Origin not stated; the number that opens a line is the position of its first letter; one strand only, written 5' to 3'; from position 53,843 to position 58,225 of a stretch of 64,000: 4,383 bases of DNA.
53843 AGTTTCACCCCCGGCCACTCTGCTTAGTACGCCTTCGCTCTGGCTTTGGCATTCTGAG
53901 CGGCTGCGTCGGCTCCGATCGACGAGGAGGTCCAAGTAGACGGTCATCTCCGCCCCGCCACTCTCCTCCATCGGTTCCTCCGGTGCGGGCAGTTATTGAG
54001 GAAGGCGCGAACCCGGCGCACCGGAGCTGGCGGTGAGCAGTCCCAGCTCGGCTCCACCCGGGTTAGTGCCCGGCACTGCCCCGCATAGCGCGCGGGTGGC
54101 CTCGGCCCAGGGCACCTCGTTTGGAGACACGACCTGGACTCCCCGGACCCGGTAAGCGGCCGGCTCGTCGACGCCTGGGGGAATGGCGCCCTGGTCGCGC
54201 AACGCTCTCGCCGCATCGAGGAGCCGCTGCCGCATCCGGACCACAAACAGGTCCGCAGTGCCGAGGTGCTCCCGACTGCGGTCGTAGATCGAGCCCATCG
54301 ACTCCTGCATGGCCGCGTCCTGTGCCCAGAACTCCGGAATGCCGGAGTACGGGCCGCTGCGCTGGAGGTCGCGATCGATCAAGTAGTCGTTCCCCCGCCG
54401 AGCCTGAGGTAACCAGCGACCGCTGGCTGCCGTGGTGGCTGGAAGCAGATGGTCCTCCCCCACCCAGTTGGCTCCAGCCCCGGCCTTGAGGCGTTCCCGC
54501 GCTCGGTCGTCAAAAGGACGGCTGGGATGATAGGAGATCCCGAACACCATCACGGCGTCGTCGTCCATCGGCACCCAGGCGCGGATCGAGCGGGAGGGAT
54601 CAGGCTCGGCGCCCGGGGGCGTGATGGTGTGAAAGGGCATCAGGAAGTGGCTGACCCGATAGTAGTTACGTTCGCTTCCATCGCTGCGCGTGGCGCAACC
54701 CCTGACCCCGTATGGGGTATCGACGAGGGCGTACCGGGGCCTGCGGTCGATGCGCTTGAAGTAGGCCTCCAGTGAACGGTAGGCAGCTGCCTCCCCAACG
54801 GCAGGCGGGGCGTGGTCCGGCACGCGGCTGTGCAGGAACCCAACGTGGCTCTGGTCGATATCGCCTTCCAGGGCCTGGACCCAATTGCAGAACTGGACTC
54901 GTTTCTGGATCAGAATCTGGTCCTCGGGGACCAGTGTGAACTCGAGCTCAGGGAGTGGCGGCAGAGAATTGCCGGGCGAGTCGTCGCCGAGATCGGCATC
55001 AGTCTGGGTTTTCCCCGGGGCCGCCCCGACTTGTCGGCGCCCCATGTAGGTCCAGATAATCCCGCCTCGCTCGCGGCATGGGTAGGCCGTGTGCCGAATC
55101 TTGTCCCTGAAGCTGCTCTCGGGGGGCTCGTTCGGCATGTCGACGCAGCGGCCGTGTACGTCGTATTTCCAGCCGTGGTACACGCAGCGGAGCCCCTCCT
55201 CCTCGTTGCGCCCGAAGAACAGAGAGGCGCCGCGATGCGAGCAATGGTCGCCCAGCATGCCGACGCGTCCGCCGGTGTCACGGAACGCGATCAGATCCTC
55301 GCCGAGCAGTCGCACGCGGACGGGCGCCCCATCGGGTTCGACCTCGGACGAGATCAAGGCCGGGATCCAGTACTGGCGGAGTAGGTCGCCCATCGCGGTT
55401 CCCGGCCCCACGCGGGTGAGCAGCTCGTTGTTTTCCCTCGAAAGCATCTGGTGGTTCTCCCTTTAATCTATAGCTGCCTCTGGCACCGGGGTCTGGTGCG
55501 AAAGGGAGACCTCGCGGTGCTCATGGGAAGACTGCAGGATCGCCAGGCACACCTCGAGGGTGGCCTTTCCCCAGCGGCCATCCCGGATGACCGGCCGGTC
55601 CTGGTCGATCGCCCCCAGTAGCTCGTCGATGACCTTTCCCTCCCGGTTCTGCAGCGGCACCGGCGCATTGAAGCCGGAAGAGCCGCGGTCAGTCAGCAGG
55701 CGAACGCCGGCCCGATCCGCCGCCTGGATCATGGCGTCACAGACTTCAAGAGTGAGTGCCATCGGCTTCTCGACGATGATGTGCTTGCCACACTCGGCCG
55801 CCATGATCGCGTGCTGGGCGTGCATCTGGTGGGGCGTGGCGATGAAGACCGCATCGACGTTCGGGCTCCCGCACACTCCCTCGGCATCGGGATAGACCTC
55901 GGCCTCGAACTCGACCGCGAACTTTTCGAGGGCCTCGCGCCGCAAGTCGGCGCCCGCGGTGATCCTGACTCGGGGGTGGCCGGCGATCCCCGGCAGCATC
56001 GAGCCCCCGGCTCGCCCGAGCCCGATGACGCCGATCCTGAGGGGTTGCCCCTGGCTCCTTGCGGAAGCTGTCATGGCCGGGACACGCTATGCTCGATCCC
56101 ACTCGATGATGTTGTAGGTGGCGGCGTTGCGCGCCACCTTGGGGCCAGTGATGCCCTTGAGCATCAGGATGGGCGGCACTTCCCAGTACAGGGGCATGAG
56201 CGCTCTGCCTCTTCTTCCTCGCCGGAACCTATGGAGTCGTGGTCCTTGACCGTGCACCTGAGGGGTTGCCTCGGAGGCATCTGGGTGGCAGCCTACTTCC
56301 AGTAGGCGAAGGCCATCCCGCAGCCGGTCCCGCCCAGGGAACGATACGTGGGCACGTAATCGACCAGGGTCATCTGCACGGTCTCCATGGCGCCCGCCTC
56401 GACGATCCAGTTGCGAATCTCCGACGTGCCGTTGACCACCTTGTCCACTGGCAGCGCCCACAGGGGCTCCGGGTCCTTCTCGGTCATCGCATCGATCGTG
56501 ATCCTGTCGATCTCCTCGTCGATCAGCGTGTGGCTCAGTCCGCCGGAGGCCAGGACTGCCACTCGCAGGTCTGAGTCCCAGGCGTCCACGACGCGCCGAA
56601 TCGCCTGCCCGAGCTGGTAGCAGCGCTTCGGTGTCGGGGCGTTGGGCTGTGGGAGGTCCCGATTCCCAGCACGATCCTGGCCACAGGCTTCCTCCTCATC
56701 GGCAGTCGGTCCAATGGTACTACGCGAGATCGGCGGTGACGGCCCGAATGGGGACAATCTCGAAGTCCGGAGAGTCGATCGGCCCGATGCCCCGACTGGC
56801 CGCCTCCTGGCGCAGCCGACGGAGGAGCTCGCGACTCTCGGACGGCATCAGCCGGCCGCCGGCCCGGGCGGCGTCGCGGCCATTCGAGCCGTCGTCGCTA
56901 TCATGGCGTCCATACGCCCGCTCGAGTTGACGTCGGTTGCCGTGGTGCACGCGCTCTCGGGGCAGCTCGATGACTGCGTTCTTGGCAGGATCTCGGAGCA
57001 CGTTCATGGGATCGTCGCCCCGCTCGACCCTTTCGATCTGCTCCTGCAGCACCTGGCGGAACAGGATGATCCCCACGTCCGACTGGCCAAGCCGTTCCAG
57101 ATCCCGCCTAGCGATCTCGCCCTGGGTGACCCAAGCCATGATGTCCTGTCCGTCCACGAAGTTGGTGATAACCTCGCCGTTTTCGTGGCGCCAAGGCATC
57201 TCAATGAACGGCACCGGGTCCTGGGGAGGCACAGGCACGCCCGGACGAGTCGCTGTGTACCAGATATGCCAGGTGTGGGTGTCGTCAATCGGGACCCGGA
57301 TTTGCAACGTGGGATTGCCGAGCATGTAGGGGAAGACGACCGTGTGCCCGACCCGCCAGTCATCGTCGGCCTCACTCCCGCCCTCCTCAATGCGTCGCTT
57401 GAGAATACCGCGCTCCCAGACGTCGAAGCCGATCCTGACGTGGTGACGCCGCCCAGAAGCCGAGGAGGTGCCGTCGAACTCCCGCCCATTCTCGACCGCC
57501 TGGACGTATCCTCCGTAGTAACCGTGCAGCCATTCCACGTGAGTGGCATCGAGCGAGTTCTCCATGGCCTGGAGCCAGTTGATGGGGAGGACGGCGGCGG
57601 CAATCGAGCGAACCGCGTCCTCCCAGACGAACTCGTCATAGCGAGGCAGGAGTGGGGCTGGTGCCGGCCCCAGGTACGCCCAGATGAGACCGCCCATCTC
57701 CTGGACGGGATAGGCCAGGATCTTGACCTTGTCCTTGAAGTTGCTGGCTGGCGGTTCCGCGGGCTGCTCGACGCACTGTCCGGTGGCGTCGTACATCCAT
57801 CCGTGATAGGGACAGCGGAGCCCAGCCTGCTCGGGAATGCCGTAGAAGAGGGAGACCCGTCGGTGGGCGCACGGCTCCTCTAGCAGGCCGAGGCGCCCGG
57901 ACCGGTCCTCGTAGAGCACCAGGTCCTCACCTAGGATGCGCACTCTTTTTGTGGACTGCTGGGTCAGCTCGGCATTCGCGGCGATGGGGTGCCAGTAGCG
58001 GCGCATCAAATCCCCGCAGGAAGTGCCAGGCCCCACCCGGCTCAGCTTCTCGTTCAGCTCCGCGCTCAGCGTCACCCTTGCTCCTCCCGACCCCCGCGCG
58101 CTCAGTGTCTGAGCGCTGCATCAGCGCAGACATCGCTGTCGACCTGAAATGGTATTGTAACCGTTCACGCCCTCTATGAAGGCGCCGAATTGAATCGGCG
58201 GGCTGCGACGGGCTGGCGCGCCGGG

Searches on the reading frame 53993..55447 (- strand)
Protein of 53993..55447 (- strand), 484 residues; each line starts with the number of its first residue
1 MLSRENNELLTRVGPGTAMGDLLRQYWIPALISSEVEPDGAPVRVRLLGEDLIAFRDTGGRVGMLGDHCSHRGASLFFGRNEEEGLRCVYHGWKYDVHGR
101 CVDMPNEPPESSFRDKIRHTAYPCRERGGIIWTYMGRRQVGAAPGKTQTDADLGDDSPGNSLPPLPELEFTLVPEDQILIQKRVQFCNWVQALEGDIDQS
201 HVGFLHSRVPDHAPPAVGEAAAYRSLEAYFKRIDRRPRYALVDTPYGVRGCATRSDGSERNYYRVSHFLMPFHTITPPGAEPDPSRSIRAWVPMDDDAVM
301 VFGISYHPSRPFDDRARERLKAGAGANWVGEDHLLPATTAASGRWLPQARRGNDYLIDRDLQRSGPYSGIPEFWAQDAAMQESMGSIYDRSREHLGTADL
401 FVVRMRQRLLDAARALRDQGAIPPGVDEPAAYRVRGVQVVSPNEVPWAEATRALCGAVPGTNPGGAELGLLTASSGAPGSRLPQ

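Call 3: search_protein_families(library=pfam, proteins=[window:53993-55447:-], max_evalue=0.01)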
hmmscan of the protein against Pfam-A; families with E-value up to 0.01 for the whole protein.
window:53993-55447:- (484 aa): 2 families
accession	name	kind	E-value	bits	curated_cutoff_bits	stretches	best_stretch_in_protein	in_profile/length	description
PF19301.5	LigXa_C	-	6.5e-35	121.2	27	1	162-449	9-283/304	LigXa C-terminal domain like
PF00355.32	Rieske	-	4.3e-18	65.5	20.3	1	27-109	2-83/88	Rieske [2Fe-2S] domain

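Call 12: search_protein_families(library=ncbifam, proteins=[window:53993-55447:-], max_evalue=0.00001)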
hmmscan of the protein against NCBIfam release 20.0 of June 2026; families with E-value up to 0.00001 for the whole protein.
window:53993-55447:- (484 aa): 3 families
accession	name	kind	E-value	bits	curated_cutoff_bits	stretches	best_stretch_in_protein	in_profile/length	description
NF052579.1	BetMthstMoxSdmAMthl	equivalog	6.1e-17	61.6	600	1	25-139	16-130/351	4beta-methylsterol monooxygenase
TIGR03228.1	anthran_1_2_A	equivalog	7.4e-07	28.2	671.9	1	22-104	34-117/438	anthranilate 1,2-dioxygenase large subunit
NF058607.1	GlBtMonoOxGbcA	equivalog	8.8e-06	24.4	670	0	19-102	48-132/420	glycine betaine monooxygenase oxygenase subunit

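Call 15: search_solved_structures(query=window:53993-55447:-, max_evalue=0.00001)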
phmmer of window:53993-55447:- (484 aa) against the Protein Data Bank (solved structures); distinct sequences matched with E-value up to 0.00001: 22.
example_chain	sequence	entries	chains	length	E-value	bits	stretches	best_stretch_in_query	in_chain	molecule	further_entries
7fhr_A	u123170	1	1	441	2.7e-109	369.1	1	1-462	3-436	Putative Phthalate 4,5-dioxygenase, subunit alpha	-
9ina_A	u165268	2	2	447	3.5e-90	306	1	2-449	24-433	Rieske (2Fe-2S) domain protein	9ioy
7fjl_A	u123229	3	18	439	1.1e-73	251.6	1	1-448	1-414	Rieske (2Fe-2S) domain protein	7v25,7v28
6icp_A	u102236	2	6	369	8.1e-17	64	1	21-134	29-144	Methylxanthine N1-demethylase NdmA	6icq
6ick_A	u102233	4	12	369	8.1e-17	64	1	21-134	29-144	Methylxanthine N1-demethylase NdmA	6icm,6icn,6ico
6wn3_A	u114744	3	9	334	5e-14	54.8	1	37-137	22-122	SxtT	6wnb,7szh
7qwt_A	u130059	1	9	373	5.9e-14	54.5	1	21-136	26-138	Rieske (2Fe-2S) domain protein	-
6wnc_A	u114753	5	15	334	9.9e-14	53.8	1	30-137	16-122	SxtDIOX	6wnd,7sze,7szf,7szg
3gkq_A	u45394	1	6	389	1.3e-12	50.1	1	23-139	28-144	Terminal oxygenase component of carbazole 1,9a-dioxygenase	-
6icl_A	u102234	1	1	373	1.7e-12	49.8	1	22-135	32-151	Methylxanthine N3-demethylase NdmB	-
4nbf_A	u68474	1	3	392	1.8e-11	46.4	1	23-138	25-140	Terminal oxygenase component of carbazole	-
4nbc_A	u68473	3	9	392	1.8e-11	46.4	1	23-138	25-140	Terminal oxygenase component of carbazole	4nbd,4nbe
4nb8_A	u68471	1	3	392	1.8e-11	46.4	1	23-138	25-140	Terminal oxygenase component of carbazole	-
4nb9_A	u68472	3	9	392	1.8e-11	46.4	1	23-138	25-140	Terminal oxygenase component of carbazole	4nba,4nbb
1ww9_A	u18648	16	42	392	1.8e-11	46.4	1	23-138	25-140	terminal oxygenase component of carbazole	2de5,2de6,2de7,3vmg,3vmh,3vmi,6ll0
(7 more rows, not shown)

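Call 16: find_encoding_contigs(protein=window:53993-55447:-, flank=10000, max_places=4)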
Protein window:53993-55447:- (484 aa): 1 contig read that carries it; 1 place shown.
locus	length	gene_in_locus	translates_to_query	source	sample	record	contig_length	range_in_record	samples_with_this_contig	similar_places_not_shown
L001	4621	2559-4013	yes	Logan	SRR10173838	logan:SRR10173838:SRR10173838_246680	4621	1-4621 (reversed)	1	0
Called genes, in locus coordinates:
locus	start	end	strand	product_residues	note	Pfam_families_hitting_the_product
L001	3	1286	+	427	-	?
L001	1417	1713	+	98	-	PF02900:LigB (faint)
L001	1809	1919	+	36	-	-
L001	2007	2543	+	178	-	PF01408:GFO_IDH_MocA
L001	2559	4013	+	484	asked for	PF00355:Rieske, PF19301:LigXa_C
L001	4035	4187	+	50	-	-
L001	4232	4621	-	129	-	?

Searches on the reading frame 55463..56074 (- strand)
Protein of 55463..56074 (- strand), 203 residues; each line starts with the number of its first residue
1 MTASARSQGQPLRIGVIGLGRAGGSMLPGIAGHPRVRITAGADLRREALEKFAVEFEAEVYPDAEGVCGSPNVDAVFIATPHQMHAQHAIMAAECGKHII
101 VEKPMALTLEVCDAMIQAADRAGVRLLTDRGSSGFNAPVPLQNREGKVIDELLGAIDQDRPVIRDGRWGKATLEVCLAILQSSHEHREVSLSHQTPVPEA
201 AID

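Call 3: search_protein_families(library=pfam, proteins=[window:55463-56074:-], max_evalue=0.01)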
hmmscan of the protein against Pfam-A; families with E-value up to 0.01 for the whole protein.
window:55463-56074:- (203 aa): 4 families
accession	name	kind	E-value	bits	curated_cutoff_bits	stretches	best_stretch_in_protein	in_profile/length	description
PF01408.29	GFO_IDH_MocA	-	2.2e-26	93.3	24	1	12-127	1-117/120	Oxidoreductase family, NAD-binding Rossmann fold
PF03807.23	F420_oxidored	-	0.0012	19.8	21.6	1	13-89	1-76/94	NADP oxidoreductase coenzyme F420-dependent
PF03447.22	NAD_binding_3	-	0.0017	19.5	24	1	18-127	1-114/116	Homoserine dehydrogenase, NAD binding domain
PF01118.30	Semialdhyde_dh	-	0.0099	16.7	26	0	13-100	1-94/121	Semialdehyde dehydrogenase, NAD binding domain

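Call 12: search_protein_families(library=ncbifam, proteins=[window:55463-56074:-], max_evalue=0.00001)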
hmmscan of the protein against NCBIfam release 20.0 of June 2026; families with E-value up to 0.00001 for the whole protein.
window:55463-56074:- (203 aa): 8 families
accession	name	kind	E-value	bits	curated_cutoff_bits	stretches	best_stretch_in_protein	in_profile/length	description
TIGR04380.1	myo_inos_iolG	equivalog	4.9e-22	78.2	355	1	12-126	2-118/330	inositol 2-dehydrogenase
NF040723.1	UDP-GlcNAcDh_Arch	equivalog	2e-17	63.6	450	1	12-128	1-116/302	UDP-N-acetylglucosamine 3-dehydrogenase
NF052679.1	InsChiInosDhIolG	equivalog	4.8e-15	55.4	540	1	12-127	3-121/343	bifunctional inositol 2-dehydrogenase/D-chiro-inositol 1-dehydrogenase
NF052479.1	LevoglcsnDh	equivalog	5.4e-15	55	650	1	41-125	45-126/386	levoglucosan dehydrogenase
NF041392.1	XylDh_Gfo6_Halo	equivalog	1.7e-13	50.1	350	1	8-128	13-138/350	D-xylose 1-dehydrogenase Gfo6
NF008607.0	PRK11579.1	subfamily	1.4e-10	40.7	330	1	12-124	5-116/346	oxidoreductase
NF058563.1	BT_2159_fam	equivalog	8.3e-08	31.6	650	1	13-121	2-111/350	disaccharide 3-dehydrogenase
NF058561.1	BT_2158_fam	equivalog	1.9e-07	30.1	750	1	11-124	35-148/487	glycoside 3-dehydrogenase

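Call 26: find_homologous_proteins(query=window:55463-56074:-, max_evalue=1e-10)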
Query window:55463-56074:- (203 aa): 472 proteins with E <= 1e-10 among 1430 candidates; the best 120 are listed.
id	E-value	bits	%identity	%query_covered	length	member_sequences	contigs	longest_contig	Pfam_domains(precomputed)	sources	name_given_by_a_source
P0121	1.3e-112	392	100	88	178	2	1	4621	PF01408.29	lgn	-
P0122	1.2e-60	223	59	95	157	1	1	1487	PF01408.29,PF03807.24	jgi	jgi:phthalate 4,5-cis-dihydrodiol dehydrogenase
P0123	6.4e-47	178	53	66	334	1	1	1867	PF01408.29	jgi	jgi:phthalate 4,5-cis-dihydrodiol dehydrogenase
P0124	1.0e-45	174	46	62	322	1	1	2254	PF01408.29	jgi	jgi:predicted dehydrogenase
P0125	1.5e-42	164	63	63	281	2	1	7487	PF01408.29,PF22725.2,PF03447.23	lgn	-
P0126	7.3e-40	155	63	60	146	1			PF01408.29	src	-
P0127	1.6e-39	154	45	66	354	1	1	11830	PF01408.29,PF22725.2,PF02894.23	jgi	jgi:phthalate 4,5-cis-dihydrodiol dehydrogenase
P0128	2.9e-39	153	60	62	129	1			PF01408.29,PF03447.23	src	-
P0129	7.8e-39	152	58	62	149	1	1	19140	PF01408.29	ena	-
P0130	9.6e-39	151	54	45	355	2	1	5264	PF01408.29,PF22725.2,PF02894.23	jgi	jgi:phthalate 4,5-cis-dihydrodiol dehydrogenase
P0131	3.8e-38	149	63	57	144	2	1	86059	PF01408.29,PF01118.31,PF03447.23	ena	-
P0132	6.7e-38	149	65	56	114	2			PF01408.29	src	-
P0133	7.8e-37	145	50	81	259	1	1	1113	PF01408.29,PF22725.2,PF02894.23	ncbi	-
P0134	1.9e-36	144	56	64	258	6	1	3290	PF01408.29,PF22725.2,PF02894.23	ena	-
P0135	3.0e-36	143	41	63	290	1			PF01408.29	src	-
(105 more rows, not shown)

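Call 29: find_encoding_contigs(protein=P0122, flank=5000, max_places=4)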
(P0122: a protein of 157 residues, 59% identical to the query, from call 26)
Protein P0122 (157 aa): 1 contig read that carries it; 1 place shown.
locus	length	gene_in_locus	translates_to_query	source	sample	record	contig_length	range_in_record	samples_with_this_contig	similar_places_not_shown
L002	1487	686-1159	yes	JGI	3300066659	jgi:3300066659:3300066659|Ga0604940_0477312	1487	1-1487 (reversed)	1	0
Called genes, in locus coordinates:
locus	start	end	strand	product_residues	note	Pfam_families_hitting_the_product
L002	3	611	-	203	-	?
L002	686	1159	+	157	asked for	PF01408:GFO_IDH_MocA, PF03807:F420_oxidored (weak)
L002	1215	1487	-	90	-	?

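Call 53: find_related_loci(query=window:55463-56074:-, collection=metagenome_contigs, flank=4000)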
Query window:55463-56074:- (203 aa) in metagenome_contigs; peptide patterns used: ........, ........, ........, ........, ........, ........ (x = any residue, [..] = any of these).
492 stretches matched a pattern; 339 encode a relative of the query (tblastn E <= 1e-3); the best 80 are kept; 80 distinct loci.
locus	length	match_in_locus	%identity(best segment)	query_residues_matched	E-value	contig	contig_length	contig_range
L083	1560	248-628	61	12-139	4e-48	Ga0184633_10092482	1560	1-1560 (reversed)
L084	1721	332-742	60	1-139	7e-46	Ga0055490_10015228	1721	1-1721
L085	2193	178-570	53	9-139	3e-42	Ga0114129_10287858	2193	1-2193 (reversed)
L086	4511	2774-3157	59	11-139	1e-41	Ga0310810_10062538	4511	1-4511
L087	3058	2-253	79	56-139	6e-41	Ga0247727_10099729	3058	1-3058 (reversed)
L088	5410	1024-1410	52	10-139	6e-41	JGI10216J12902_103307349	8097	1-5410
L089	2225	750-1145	56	7-139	1e-40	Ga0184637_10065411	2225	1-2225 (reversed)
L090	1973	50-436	55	10-139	4e-40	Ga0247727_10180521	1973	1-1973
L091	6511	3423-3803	61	12-139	8e-40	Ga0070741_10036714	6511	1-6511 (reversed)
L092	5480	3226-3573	59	12-127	5e-40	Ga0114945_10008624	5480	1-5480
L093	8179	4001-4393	52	8-139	5e-39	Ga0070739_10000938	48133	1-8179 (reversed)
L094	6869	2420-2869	44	12-184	6e-39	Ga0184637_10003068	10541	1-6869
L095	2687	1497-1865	50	8-129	1e-38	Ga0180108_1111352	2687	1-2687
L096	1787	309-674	48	9-129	7e-38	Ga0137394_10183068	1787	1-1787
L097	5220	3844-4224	54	12-139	2e-37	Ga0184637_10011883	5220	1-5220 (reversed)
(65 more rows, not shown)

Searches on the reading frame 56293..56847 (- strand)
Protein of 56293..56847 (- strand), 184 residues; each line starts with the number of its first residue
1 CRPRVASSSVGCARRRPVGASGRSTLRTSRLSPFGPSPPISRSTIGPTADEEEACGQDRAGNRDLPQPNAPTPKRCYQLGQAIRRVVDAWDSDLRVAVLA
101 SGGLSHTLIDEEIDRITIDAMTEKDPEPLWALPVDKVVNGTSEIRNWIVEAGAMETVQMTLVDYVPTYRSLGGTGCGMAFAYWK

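Call 39: search_protein_families(library=pfam, proteins=[window:56293-56847:-], max_evalue=0.001)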
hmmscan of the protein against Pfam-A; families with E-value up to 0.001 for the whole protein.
window:56293-56847:- (184 aa): 1 family
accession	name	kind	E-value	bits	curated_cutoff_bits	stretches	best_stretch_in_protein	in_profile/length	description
PF02900.23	LigB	-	3.4e-13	49.7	26.3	1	70-156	146-246/269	Catalytic LigB subunit of aromatic ring-opening dioxygenase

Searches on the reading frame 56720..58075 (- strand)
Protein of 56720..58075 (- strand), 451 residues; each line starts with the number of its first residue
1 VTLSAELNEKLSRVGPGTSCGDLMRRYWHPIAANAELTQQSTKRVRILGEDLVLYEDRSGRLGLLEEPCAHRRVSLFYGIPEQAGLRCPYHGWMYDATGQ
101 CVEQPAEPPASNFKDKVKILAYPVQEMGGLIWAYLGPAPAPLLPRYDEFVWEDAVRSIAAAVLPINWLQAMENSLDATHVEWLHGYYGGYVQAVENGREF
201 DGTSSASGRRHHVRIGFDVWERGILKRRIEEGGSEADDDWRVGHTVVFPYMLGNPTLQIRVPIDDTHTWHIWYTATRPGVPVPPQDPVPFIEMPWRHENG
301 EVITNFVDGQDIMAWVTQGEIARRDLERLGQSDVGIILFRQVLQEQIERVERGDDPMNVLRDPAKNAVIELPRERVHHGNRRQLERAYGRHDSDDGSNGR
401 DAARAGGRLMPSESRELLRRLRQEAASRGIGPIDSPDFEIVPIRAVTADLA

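Call 8: search_protein_families(library=pfam, proteins=[window:56720-58075:-], max_evalue=0.001)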
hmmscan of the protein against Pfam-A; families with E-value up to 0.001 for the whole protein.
window:56720-58075:- (451 aa): 2 families
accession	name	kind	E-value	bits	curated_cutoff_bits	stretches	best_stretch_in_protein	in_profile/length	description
PF00355.32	Rieske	-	1.2e-18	67.3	20.3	1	28-113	2-87/88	Rieske [2Fe-2S] domain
PF19301.5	LigXa_C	-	1.7e-13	50.9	27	1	308-357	207-256/304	LigXa C-terminal domain like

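Call 12: search_protein_families(library=ncbifam, proteins=[window:56720-58075:-], max_evalue=0.00001)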
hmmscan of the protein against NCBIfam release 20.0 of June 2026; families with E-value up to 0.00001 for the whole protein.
window:56720-58075:- (451 aa): 1 family
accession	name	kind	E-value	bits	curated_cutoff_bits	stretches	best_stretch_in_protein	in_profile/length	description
NF052579.1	BetMthstMoxSdmAMthl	equivalog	5.6e-21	74.9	600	1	26-136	16-127/351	4beta-methylsterol monooxygenase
